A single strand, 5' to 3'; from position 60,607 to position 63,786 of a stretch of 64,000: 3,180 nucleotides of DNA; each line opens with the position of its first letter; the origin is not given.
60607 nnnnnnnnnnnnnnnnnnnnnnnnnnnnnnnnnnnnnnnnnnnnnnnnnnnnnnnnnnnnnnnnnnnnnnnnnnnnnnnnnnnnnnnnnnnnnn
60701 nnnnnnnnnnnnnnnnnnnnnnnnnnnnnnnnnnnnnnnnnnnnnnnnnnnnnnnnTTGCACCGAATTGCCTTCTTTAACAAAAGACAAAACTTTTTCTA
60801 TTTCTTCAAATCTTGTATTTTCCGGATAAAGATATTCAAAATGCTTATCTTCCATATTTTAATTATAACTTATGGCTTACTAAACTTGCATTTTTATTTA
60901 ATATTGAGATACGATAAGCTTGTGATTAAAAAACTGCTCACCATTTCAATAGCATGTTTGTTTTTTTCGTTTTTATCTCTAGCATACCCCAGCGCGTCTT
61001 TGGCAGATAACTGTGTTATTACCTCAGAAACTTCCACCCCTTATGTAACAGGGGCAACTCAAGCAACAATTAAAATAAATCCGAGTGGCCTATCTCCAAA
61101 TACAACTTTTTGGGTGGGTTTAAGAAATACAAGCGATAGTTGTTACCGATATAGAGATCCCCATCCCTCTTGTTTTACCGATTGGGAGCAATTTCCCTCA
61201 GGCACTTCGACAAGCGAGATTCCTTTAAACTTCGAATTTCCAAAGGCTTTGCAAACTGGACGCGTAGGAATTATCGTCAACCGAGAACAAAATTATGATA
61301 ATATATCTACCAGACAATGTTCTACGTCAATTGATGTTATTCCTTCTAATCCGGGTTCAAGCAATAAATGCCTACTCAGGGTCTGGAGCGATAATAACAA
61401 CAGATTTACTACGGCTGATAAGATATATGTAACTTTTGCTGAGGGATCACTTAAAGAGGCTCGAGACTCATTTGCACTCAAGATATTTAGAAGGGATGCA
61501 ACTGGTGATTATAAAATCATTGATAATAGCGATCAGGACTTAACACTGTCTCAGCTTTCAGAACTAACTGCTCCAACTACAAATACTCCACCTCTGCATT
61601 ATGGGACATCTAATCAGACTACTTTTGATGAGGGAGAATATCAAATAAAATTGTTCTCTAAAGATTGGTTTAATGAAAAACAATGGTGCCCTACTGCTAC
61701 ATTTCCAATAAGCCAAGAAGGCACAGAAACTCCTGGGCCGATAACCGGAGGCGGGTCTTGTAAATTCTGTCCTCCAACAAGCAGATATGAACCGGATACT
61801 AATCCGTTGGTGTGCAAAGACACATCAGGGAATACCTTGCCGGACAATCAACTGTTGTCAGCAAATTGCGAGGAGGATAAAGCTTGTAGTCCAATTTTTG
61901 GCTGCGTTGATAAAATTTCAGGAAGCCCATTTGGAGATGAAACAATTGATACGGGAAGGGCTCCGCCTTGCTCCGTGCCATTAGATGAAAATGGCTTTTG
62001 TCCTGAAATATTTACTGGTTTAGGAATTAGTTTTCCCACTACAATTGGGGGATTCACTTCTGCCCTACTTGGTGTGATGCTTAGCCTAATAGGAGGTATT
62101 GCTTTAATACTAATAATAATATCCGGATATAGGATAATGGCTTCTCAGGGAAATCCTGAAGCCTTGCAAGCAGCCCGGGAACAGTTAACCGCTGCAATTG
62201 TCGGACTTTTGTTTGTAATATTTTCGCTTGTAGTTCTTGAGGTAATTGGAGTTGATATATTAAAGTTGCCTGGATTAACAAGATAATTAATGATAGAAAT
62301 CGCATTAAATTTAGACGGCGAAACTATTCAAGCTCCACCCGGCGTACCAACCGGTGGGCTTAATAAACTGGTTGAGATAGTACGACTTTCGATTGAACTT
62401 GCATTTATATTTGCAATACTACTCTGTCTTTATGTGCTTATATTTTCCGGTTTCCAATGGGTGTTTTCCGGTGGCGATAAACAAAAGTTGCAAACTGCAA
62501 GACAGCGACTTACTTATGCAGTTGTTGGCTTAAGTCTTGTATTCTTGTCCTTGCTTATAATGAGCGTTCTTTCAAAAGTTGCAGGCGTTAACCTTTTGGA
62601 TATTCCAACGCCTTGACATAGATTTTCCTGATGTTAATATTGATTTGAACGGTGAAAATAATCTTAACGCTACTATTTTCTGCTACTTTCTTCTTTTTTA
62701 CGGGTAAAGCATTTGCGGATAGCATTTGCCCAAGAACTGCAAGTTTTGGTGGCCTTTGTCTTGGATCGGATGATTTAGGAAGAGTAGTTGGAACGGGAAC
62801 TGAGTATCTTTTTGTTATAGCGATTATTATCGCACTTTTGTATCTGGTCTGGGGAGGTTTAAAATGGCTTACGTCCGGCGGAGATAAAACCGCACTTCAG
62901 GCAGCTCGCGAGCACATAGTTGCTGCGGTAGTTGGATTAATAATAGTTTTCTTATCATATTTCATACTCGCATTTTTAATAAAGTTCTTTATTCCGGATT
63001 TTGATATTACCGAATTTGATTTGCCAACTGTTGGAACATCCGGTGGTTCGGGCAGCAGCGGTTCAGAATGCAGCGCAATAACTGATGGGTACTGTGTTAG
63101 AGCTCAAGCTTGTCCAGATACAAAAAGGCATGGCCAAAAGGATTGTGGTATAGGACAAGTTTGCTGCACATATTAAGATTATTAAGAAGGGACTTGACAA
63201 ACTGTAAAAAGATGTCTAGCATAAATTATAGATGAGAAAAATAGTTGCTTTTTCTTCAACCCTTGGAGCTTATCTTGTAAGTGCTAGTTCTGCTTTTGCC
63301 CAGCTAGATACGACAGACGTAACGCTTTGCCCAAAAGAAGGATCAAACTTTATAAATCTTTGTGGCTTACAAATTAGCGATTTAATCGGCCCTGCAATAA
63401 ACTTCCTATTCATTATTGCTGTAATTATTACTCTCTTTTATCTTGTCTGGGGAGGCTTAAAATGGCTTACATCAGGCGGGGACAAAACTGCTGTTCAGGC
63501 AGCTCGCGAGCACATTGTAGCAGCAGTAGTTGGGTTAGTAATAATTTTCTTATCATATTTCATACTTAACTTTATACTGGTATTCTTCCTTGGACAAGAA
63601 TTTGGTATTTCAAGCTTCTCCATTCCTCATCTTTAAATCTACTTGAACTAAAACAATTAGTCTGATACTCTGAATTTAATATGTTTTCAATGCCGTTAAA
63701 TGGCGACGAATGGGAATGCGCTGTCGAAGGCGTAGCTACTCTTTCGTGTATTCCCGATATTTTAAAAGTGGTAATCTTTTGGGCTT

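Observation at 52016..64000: Type-IV-secretion-like/pilus locus: M23-like lipoprotein, VirB6-like channel protein, 1248-aa giant protein, ATPase-wHTH regulator and at least five tandem pilin paralogs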

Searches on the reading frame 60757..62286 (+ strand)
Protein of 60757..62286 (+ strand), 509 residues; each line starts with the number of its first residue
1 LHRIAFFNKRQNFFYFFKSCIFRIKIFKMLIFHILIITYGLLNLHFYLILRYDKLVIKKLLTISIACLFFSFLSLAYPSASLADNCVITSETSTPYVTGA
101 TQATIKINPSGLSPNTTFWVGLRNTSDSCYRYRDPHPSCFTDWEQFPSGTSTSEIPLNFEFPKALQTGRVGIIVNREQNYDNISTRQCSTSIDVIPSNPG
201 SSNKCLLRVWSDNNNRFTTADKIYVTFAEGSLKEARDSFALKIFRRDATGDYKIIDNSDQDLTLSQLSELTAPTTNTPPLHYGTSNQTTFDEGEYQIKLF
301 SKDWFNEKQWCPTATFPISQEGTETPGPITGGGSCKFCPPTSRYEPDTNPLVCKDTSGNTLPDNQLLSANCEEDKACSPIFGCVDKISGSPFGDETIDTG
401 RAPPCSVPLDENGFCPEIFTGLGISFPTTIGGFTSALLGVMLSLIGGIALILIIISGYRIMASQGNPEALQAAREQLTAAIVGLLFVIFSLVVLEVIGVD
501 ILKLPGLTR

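Call 3: search_protein_families(library=pfam, proteins=[window:60757-62286:+], max_evalue=0.1)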
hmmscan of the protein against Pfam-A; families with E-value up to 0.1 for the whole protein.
window:60757-62286:+ (509 aa): 1 family
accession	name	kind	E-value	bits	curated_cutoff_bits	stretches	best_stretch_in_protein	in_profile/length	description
PF18895.5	T4SS_pilin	-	1.9e-06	28.3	26.6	1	429-497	4-71/71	Type IV secretion system pilin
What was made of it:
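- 60922..62286 (+): Class-1 'big' pilin. It has a signal peptide and a ~350-aa Cys-rich ectodomain (14 of the protein's 15 Cys lie after the signal peptide), followed by a C-terminal VirB2-like two-helix module. PF18895 scores 28.3 bits against cut-off 26.6 over residues 429-497 of the 509-aa ORF (call 3).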

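Call 10: search_protein_families(library=ncbifam, proteins=[window:60757-62286:+], max_evalue=0.1)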
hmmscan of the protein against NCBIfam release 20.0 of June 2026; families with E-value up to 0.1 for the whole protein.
window:60757-62286:+ (509 aa): 2 families
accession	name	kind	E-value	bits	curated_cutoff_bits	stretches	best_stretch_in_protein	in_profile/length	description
NF045849.1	ICE_MMCAP2_0565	equivalog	7.6e-07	28.7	40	1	428-497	7-76/80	Mbov_0395 family pilin-like conjugal transfer protein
NF041539.1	choice_anch_R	domain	0.051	13.5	30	1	92-133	70-113/155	choice-of-anchor R domain-containing protein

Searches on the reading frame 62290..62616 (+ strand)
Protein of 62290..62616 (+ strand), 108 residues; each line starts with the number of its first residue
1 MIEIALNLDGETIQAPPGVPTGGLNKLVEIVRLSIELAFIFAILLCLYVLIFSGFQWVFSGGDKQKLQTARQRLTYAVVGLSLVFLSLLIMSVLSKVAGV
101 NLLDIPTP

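Call 3: search_protein_families(library=pfam, proteins=[window:62290-62616:+], max_evalue=0.1)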
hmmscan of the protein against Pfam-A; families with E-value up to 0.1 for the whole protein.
window:62290-62616:+ (108 aa): 5 families
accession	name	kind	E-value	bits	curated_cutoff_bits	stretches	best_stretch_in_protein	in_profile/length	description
PF18895.5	T4SS_pilin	-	7.4e-07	29.6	26.6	1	37-94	15-71/71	Type IV secretion system pilin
PF04138.20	GtrA_DPMS_TM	-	0.00028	21.5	26.1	1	25-101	18-92/117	GtrA/DPMS, transmembrane domain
PF02118.27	Srg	-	0.003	17.7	22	1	25-97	161-232/275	Srg family chemoreceptor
PF01554.23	MatE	-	0.014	15.5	24.9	1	26-95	67-136/161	MatE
PF04956.18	TrbC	-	0.066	13.9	27.9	1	42-90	53-94/98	TrbC/VIRB2 pilin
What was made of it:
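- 62290..62616 (+): Class-2 small VirB2-like pilin (108 aa, no signal peptide). PF18895 scores 29.6 bits (call 3).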

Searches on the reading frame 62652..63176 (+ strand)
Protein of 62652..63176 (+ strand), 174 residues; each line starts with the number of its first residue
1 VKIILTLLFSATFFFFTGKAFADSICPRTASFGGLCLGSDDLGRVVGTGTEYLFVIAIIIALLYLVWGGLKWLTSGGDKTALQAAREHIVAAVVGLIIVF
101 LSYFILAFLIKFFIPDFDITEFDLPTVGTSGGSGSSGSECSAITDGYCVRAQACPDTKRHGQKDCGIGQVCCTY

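Call 3: search_protein_families(library=pfam, proteins=[window:62652-63176:+], max_evalue=0.1)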
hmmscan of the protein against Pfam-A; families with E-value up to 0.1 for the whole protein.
window:62652-63176:+ (174 aa): 5 families
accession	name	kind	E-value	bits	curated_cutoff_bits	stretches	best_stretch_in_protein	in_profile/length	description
PF18895.5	T4SS_pilin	-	9e-08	32.5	26.6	1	50-108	13-70/71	Type IV secretion system pilin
PF06664.17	WLS-like_TM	-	0.02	14.6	28.3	1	4-113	119-215/247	Wntless-like, transmembrane domain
PF25231.1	DUF7847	-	0.067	12.9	28.7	0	53-108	98-152/252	Domain of unknown function (DUF7847)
PF04956.18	TrbC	-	0.077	13.7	27.9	0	3-107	11-96/98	TrbC/VIRB2 pilin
PF09852.15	DUF2079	-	0.09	12.3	28.2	0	51-136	153-218/459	Predicted membrane protein (DUF2079)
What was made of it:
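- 62652..63176 (+): Class-3a pilin (174 aa) with a signal peptide, an N-terminal Cys pair and a C-terminal Gly/Ser linker followed by a 6-Cys mini-domain. PF18895 scores 32.5 bits (call 3).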

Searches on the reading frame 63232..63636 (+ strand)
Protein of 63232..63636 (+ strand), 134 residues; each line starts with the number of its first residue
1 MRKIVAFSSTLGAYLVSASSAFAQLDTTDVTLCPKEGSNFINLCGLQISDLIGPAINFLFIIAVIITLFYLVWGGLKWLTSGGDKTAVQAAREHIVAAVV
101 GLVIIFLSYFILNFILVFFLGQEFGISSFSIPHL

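Call 3: search_protein_families(library=pfam, proteins=[window:63232-63636:+], max_evalue=0.1)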
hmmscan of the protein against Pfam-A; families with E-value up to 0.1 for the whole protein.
window:63232-63636:+ (134 aa): 2 families
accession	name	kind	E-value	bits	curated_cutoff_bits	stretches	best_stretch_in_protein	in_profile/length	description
PF18895.5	T4SS_pilin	-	5.4e-09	36.4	26.6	1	47-115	4-71/71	Type IV secretion system pilin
PF25231.1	DUF7847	-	0.011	15.5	28.7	1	11-114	56-152/252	Domain of unknown function (DUF7847)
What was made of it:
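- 63232..63636 (+): Class-3b pilin (134 aa), a paralogue of class 3a. PF18895 scores 36.4 bits (call 3).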

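Call 9: find_encoding_contigs(protein=window:63232-63636:+, flank=10000, max_places=6)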
Protein window:63232-63636:+ (134 aa): 23 contigs read that carry it; 6 places shown.
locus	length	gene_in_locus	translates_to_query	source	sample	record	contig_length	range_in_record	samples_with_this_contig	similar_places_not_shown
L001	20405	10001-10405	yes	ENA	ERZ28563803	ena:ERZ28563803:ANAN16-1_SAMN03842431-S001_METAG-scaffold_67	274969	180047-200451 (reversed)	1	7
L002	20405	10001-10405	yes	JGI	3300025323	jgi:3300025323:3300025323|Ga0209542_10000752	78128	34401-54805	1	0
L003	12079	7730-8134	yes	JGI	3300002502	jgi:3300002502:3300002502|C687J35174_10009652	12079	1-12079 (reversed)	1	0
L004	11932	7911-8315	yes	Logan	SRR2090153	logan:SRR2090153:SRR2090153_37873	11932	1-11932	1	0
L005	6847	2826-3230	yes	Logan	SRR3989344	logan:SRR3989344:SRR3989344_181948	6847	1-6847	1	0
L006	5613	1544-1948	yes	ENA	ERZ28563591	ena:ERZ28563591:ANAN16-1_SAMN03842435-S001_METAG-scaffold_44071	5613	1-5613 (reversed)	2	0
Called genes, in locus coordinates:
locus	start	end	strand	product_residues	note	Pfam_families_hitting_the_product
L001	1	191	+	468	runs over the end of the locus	PF01551:Peptidase_M23 (weak)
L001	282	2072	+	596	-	-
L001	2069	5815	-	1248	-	-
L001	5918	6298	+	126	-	PF05635:23S_rRNA_IVP, PF22296:bAvd (weak)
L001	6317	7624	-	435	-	PF00486:Trans_reg_C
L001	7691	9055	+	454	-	PF18895:T4SS_pilin (weak)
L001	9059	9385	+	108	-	PF18895:T4SS_pilin (weak)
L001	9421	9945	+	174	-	PF18895:T4SS_pilin (weak)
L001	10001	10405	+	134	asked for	PF18895:T4SS_pilin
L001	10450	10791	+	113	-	PF18895:T4SS_pilin (weak)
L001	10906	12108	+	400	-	PF12666:PrgI, PF13620:CarboxypepD_reg, PF17210:SdrD_B (weak)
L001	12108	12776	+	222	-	PF26593:TraC-like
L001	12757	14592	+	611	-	PF12846:AAA_10, PF19044:P-loop_TraG, PF01935:DUF87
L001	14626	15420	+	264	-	-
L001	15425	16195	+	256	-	-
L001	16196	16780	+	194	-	-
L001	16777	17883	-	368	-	PF00712:DNA_pol3_beta, PF02767:DNA_pol3_beta_2, PF02768:DNA_pol3_beta_3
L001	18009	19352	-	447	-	PF11638:DnaA_N, PF13401:AAA_22 (faint), PF01695:IstB_IS21, PF00308:Bac_DnaA, PF01637:ATPase_2 (weak), PF00004:AAA, PF13173:AAA_14 (weak), PF08299:Bac_DnaA_C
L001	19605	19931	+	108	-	PF00825:Ribonuclease_P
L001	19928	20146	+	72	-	PF01809:YidD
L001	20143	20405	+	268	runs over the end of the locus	PF02096:60KD_IMP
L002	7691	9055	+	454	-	PF18895:T4SS_pilin (weak)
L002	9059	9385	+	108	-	PF18895:T4SS_pilin (weak)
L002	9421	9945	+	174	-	PF18895:T4SS_pilin (weak)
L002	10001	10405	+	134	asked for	PF18895:T4SS_pilin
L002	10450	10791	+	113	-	PF18895:T4SS_pilin (weak)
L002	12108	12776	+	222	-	PF26593:TraC-like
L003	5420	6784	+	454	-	PF18895:T4SS_pilin (weak)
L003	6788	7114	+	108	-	PF18895:T4SS_pilin (weak)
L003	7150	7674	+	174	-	PF18895:T4SS_pilin (weak)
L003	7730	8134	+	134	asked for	PF18895:T4SS_pilin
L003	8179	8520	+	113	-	PF18895:T4SS_pilin (weak)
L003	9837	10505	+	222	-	PF26593:TraC-like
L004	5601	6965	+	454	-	PF18895:T4SS_pilin (weak)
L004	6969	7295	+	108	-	PF18895:T4SS_pilin (weak)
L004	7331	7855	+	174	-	PF18895:T4SS_pilin (weak)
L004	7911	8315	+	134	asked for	PF18895:T4SS_pilin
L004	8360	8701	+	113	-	PF18895:T4SS_pilin (weak)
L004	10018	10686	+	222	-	PF26593:TraC-like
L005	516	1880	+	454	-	PF18895:T4SS_pilin (weak)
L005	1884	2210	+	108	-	PF18895:T4SS_pilin (weak)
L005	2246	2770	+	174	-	PF18895:T4SS_pilin (weak)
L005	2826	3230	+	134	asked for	PF18895:T4SS_pilin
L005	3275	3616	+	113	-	PF18895:T4SS_pilin (weak)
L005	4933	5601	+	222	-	PF26593:TraC-like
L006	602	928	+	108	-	PF18895:T4SS_pilin (weak)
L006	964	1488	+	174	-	PF18895:T4SS_pilin (weak)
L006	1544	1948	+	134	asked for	PF18895:T4SS_pilin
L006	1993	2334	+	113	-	PF18895:T4SS_pilin (weak)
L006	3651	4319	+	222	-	PF26593:TraC-like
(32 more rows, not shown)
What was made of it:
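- On Patescibacteria-type T4SS locus (MPF-FATA-related): dnaN overlaps the end of the last cluster gene by 4 nt, and dnaA follows (call 9).
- The TraC-like assignment comes from a precomputed hit (call 9).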

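Call 10: search_protein_families(library=ncbifam, proteins=[window:63232-63636:+], max_evalue=0.1)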
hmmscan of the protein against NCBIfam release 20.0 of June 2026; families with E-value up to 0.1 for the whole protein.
window:63232-63636:+ (134 aa): 1 family
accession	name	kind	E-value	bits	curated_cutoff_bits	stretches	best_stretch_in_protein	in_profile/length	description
NF045849.1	ICE_MMCAP2_0565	equivalog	0.00013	21.6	40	1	47-116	8-77/80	Mbov_0395 family pilin-like conjugal transfer protein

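Call 41: search_protein_families(library=pfam, proteins=[L001:10906-12108:+, L001:12108-12776:+, L001:12757-14592:+, L001:14626-15420:+, L001:15425-16195:+, L001:16196-16780:+], max_evalue=1)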
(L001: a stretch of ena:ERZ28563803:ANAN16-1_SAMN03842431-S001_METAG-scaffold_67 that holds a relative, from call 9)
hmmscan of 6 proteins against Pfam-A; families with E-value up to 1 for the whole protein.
L001:10906-12108:+ (400 aa): 9 families
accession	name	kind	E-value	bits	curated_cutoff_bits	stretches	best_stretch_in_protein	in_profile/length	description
PF12666.12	PrgI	-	3.1e-08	34.5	27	1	6-93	1-91/91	PrgI family protein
PF13620.12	CarboxypepD_reg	-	8.3e-08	32.9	32.3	1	305-361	2-57/82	Carboxypeptidase regulatory-like domain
PF17210.9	SdrD_B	-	8e-06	26.5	29.7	1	309-365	16-71/112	SdrD B-like domain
PF02369.22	Big_1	-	0.0054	17.2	34.9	1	303-357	19-77/93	Bacterial Ig-like domain (group 1)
PF09134.16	Invasin_D3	-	0.006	17.5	33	1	317-378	21-86/98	Invasin, domain 3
PF01496.24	V_ATPase_I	-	0.0061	15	30.7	1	189-324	31-180/815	V-type ATPase 116kDa subunit family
PF22701.2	Mala_s_1-like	-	0.0089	16.2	27.5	1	326-371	115-160/195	Mal s 1 allergenic protein-like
PF24025.1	Ig_DR_A0283-like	-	0.11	13.2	27.1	1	309-364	13-68/102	DR_A0283-like, Ig-like domain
PF11974.14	bMG3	-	0.12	12.7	34.9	1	313-352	24-63/103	Bacterial alpha-2-macroglobulin MG3 domain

L001:12108-12776:+ (222 aa): 3 families
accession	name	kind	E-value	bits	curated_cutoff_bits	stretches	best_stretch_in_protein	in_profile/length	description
PF11130.14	TraC_F_IV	-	0.032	13.7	28.1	1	155-201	133-177/375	TraC protein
PF21237.2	Pus10_N_euk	-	0.035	14.3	26.5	1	50-100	23-67/175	Eukaryotic Pus10, N-terminal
PF13495.12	Phage_int_SAM_4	-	0.04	14.7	27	1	75-113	41-82/85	Phage integrase, N-terminal SAM-like domain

L001:12757-14592:+ (611 aa): 5 families
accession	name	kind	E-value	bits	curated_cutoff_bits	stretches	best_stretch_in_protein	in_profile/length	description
PF19044.6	P-loop_TraG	-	1.1e-27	97.2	25.8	1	246-551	27-346/413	TraG P-loop domain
PF01935.23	DUF87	-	2.8e-10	41.1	23.2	1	253-435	28-206/220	Helicase HerA, central domain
PF12846.13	AAA_10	-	1.4e-09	37.9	27.5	1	248-508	21-290/362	AAA-like domain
PF03193.22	RsgA_GTPase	-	0.096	12.9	30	0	245-266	103-124/174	RsgA GTPase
PF03135.19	CagE_TrbE_VirB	-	0.11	12.9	21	1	140-193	140-196/204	CagE, TrbE, VirB family, component of type IV transporter system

L001:14626-15420:+ (264 aa): 0 families

L001:15425-16195:+ (256 aa): 0 families

L001:16196-16780:+ (194 aa): 2 families
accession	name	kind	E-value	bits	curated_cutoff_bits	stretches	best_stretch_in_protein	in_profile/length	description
PF04355.18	BamE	-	0.13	12.5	23.2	1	52-91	10-47/71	Outer membrane protein assembly factor BamE domain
PF25184.1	YxzE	-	0.23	12.9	40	1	5-45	3-35/65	YxzE-like putative bacteriocin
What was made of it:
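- On Patescibacteria-type T4SS locus (MPF-FATA-related): P-loop_TraG scores 97.2 bits, DUF87 41.1 and AAA_10 37.9, all above their cut-offs (calls 9, 41). PrgI scores 34.5 bits against 27 (call 41).
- PrgI scores 34.5 bits and VirB4 scores 97.2 bits on P-loop_TraG (call 41).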

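Call 80: search_protein_families(library=pfam, proteins=[L001:10450-10791:+], max_evalue=0.01)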
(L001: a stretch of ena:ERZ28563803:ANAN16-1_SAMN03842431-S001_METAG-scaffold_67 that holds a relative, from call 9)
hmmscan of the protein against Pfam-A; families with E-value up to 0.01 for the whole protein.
L001:10450-10791:+ (113 aa): 1 family
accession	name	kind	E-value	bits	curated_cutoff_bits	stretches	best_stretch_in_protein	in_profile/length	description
PF18895.5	T4SS_pilin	-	9.1e-06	26.1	26.6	1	34-91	17-71/71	Type IV secretion system pilin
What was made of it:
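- On Patescibacteria-type T4SS locus (MPF-FATA-related): Five tandem PF18895 genes end 115 nt before the PrgI-like gene (calls 3, 9, 80).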
